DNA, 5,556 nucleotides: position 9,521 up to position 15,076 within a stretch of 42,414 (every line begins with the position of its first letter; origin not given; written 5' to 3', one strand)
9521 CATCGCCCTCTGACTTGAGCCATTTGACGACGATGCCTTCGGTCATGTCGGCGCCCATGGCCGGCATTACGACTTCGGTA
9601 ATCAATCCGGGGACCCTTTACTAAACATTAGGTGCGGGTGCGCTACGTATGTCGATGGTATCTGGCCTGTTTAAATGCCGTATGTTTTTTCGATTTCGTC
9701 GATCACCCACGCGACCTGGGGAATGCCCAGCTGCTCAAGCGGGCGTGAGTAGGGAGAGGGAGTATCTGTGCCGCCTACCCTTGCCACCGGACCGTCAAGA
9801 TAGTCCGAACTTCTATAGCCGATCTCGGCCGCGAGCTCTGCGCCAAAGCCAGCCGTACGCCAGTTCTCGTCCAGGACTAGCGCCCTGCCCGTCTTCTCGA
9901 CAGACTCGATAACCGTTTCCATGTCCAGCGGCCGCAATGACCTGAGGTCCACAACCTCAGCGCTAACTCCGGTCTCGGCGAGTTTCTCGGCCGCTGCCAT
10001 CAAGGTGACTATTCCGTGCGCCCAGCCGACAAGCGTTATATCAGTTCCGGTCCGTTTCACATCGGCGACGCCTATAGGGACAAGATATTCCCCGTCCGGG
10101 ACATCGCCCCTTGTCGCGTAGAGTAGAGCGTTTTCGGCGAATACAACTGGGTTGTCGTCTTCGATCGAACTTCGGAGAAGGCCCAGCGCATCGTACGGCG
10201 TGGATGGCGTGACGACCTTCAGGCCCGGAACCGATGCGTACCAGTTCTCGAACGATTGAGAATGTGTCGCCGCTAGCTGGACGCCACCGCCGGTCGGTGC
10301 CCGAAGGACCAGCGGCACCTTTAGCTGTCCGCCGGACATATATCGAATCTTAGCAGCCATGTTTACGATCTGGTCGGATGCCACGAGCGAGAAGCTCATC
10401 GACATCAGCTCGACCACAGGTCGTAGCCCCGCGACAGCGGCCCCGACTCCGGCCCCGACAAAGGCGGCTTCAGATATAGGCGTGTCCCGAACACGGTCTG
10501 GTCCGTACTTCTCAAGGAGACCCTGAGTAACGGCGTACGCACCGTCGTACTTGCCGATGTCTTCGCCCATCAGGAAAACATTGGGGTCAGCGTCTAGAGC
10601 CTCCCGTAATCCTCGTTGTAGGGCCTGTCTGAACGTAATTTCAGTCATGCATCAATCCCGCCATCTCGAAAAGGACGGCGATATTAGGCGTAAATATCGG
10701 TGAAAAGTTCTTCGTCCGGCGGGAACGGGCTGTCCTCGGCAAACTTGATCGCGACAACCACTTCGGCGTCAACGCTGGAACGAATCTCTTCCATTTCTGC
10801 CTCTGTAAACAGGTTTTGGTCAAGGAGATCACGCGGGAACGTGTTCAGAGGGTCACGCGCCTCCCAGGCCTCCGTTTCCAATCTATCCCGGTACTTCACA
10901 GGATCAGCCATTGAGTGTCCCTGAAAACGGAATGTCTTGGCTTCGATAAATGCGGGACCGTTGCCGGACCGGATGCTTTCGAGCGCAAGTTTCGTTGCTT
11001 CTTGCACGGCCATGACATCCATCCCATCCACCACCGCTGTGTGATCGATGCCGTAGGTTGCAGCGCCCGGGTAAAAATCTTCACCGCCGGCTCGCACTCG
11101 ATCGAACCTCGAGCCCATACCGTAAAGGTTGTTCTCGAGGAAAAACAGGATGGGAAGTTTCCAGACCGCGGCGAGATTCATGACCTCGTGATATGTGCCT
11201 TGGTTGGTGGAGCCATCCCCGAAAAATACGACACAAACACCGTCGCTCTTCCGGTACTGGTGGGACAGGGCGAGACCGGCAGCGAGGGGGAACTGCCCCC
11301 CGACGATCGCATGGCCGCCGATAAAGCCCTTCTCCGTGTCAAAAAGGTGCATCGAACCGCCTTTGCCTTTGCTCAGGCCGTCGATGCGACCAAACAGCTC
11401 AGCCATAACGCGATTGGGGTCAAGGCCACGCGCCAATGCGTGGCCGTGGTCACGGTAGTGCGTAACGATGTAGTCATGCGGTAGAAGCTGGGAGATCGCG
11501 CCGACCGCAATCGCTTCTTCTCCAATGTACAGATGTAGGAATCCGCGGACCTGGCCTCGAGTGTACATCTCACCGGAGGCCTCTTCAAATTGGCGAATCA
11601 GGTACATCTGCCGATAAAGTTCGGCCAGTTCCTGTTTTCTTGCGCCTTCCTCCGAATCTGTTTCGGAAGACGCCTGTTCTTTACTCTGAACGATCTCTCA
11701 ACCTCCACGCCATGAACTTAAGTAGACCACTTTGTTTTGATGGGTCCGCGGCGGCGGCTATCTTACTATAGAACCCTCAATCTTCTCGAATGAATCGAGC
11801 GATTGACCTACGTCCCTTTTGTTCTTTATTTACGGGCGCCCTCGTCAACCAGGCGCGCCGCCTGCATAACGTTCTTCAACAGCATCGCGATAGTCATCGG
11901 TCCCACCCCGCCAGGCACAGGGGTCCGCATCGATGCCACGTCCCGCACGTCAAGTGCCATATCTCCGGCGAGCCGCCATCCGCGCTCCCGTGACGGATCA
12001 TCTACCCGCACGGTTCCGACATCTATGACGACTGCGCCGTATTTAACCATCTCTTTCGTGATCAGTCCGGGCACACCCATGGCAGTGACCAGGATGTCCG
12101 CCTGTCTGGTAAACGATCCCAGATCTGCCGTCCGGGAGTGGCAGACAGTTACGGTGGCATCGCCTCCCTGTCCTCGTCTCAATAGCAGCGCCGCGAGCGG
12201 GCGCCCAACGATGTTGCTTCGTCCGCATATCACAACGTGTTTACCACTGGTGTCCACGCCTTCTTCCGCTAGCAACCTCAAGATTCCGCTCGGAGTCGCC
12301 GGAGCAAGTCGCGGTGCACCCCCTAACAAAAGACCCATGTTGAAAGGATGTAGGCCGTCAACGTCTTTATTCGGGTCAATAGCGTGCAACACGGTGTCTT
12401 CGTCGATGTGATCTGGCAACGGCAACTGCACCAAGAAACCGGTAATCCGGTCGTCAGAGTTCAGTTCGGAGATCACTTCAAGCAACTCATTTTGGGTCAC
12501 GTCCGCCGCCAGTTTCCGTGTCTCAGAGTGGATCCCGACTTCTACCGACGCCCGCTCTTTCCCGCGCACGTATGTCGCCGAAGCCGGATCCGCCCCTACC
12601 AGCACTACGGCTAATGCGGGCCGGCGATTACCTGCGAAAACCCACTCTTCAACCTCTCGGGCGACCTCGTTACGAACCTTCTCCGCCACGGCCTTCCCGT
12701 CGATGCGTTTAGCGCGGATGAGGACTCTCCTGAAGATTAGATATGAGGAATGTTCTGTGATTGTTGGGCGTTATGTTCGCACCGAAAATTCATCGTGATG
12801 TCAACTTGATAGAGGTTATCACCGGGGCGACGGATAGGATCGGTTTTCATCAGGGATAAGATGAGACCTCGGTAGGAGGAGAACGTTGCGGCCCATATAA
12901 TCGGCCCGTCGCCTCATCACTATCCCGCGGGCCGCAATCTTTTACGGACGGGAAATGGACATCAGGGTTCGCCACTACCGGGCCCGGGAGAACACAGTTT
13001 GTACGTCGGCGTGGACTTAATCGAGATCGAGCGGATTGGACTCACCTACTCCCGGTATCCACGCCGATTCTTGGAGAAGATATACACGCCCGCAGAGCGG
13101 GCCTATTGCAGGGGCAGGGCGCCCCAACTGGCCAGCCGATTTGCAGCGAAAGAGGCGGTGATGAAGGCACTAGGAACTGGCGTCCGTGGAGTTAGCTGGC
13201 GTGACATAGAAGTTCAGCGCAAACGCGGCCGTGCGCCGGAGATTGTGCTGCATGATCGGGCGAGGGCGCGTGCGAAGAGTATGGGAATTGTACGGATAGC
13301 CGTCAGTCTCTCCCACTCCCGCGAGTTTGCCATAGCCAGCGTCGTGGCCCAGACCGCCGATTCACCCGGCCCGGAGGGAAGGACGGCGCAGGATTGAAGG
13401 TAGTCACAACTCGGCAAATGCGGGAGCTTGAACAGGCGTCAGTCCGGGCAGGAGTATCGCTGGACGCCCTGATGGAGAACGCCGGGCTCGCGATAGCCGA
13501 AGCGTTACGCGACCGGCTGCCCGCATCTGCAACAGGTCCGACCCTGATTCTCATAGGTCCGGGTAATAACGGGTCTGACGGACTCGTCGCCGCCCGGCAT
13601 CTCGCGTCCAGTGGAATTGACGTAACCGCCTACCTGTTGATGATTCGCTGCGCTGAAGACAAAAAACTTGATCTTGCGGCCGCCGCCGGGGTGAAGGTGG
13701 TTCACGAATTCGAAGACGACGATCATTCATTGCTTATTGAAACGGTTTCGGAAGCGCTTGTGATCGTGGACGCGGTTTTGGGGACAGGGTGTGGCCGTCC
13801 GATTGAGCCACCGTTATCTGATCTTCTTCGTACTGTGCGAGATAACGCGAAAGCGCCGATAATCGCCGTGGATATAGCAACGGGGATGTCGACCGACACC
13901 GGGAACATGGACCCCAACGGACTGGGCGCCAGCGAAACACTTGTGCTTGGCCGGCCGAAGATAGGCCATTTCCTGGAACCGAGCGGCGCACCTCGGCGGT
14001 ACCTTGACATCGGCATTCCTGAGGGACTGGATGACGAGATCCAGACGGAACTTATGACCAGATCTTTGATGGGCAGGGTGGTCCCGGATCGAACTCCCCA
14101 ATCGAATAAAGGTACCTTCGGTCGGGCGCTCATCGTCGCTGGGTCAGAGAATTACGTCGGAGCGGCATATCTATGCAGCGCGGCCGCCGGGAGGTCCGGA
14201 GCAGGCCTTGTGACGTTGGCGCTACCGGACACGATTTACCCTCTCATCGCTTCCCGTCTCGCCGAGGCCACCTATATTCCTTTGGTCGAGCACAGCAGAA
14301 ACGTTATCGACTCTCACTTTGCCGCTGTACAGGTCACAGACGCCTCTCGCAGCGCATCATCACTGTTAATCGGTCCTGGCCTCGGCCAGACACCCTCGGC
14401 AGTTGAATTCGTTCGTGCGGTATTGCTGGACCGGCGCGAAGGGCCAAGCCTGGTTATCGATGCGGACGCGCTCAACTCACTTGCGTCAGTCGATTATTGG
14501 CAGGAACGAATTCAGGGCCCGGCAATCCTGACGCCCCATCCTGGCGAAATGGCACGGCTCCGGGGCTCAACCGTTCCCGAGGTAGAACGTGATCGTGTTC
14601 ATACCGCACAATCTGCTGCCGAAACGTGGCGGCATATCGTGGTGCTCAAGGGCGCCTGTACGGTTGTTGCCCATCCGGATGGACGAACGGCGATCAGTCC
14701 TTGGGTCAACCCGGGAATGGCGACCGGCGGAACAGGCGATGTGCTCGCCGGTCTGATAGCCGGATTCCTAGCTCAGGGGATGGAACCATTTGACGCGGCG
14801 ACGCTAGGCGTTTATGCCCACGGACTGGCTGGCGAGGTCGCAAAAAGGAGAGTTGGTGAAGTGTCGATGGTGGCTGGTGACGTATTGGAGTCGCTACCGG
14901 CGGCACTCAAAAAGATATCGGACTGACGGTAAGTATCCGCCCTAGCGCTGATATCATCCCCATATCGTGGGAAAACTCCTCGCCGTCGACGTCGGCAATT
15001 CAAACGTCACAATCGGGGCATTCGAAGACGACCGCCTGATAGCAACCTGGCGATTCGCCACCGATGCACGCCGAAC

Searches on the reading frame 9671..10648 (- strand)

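Call 29: search_protein_families(library=pfam, proteins=[window:9671-10648:-], max_evalue=0.00001)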
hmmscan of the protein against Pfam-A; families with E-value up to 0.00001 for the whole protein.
window:9671-10648:- (325 aa): 2 families
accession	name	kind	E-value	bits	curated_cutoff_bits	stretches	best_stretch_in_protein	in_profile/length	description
PF02779.29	Transket_pyr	-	3.6e-42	144.4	27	1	3-177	2-172/174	Transketolase, pyrimidine binding domain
PF02780.25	Transketolase_C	-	3.2e-34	117.9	25.9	1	193-312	1-121/124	Transketolase, C-terminal domain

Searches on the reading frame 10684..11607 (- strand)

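Call 29: search_protein_families(library=pfam, proteins=[window:10684-11607:-], max_evalue=0.00001)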
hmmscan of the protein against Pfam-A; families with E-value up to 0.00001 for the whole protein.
window:10684-11607:- (307 aa): 2 families
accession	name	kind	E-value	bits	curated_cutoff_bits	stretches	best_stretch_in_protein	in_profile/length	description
PF00676.26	E1_dh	-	6.3e-81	272.1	22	1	1-296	3-297/300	Dehydrogenase E1 component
PF02775.26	TPP_enzyme_C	-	2.6e-07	31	21.9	1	97-222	25-150/151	Thiamine pyrophosphate enzyme, C-terminal TPP binding domain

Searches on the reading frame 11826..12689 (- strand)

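Call 30: search_protein_families(library=pfam, proteins=[window:11826-12689:-], max_evalue=0.00001)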
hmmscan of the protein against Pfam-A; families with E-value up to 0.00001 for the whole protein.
window:11826-12689:- (287 aa): 2 families
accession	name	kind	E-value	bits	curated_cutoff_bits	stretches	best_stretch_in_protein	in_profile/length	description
PF02882.25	THF_DHG_CYH_C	-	1.1e-59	200.8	27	1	114-279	1-157/160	Tetrahydrofolate dehydrogenase/cyclohydrolase, NAD(P)-binding domain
PF00763.28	THF_DHG_CYH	-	9.5e-39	132.7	32.8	1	1-111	6-115/115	Tetrahydrofolate dehydrogenase/cyclohydrolase, catalytic domain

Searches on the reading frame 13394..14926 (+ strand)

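Call 30: search_protein_families(library=pfam, proteins=[window:13394-14926:+], max_evalue=0.00001)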
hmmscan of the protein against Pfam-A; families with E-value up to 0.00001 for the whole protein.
window:13394-14926:+ (510 aa): 2 families
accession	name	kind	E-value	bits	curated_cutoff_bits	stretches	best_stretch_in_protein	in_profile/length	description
PF01256.23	Carb_kinase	-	1.1e-55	189.2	27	1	246-501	2-240/242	NAD(P)H-hydrate dehydratase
PF03853.21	YjeF_N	-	5.9e-35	121.2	24.9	1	24-191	2-169/169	YjeF-related protein N-terminus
